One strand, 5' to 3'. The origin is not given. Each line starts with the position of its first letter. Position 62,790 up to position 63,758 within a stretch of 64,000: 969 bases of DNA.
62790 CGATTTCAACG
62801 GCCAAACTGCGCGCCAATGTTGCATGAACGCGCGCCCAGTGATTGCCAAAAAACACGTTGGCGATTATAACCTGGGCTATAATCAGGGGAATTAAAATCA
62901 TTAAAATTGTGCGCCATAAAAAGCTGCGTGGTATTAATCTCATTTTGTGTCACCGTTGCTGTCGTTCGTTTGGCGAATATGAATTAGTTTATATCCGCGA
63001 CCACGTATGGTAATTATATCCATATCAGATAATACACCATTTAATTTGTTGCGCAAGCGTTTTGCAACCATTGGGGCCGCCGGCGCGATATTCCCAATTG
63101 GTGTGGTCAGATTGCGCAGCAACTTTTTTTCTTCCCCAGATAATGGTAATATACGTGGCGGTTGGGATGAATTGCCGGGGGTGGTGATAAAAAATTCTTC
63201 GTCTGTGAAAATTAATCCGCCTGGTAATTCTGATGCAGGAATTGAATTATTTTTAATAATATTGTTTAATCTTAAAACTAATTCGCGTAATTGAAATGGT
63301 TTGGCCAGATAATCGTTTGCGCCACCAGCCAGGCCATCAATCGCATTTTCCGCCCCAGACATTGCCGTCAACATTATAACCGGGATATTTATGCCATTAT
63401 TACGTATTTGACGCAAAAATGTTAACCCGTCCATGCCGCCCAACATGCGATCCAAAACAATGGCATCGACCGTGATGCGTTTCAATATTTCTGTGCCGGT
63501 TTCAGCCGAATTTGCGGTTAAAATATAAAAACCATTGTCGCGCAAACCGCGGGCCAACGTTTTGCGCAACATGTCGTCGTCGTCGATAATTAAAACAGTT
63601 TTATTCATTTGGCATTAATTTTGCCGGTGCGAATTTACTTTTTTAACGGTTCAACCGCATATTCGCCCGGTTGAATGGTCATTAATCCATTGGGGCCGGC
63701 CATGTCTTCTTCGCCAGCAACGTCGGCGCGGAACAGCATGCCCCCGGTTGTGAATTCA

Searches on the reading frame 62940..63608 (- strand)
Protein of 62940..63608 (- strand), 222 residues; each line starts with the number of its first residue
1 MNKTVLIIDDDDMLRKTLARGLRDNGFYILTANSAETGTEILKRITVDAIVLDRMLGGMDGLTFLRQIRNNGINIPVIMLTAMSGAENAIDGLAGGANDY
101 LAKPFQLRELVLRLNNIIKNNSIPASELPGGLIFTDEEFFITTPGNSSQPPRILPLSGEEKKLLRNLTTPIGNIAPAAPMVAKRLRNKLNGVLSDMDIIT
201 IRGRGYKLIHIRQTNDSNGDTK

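Call 68: find_encoding_contigs(protein=window:62940-63608:-, flank=10000, max_places=3)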
Protein window:62940-63608:- (222 aa): 21 contigs read that carry it; 3 places shown.
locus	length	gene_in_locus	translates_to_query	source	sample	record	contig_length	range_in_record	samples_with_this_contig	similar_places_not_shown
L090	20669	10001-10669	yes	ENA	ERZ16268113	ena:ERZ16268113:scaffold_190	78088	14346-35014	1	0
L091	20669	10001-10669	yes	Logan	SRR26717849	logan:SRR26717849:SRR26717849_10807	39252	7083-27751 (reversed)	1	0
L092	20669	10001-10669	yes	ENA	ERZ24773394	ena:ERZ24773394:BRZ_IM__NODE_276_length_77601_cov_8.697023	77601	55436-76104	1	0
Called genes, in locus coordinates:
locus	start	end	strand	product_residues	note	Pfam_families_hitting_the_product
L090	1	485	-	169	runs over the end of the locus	-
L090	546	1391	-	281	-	PF01795:Methyltransf_5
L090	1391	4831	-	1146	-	PF02811:PHP, PF07733:DNA_pol3_alpha, PF17657:DNA_pol3_finger, PF14579:HHH_6, PF01336:tRNA_anti-codon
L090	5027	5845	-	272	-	-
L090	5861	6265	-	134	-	PF02472:ExbD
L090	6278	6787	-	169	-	PF01618:MotA_ExbB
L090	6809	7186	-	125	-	PF13279:4HBT_2, PF03061:4HBT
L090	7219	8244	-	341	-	PF05496:RuvB_N, PF13173:AAA_14 (weak), PF00004:AAA, PF07728:AAA_5, PF17864:AAA_lid_4, PF05491:WHD_RuvB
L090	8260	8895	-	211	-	PF02129:Peptidase_S15, PF00561:Abhydrolase_1, PF12146:Hydrolase_4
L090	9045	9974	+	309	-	-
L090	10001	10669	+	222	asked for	PF00072:Response_reg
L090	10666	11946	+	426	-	PF13589:HATPase_c_3 (faint), PF00512:HisKA (weak), PF02518:HATPase_c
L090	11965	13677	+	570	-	PF03485:Arg_tRNA_synt_N, PF00750:tRNA-synt_1d, PF05746:DALR_1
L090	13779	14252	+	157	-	PF00572:Ribosomal_L13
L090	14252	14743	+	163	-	PF00380:Ribosomal_S9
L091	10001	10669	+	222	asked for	PF00072:Response_reg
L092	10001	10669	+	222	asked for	PF00072:Response_reg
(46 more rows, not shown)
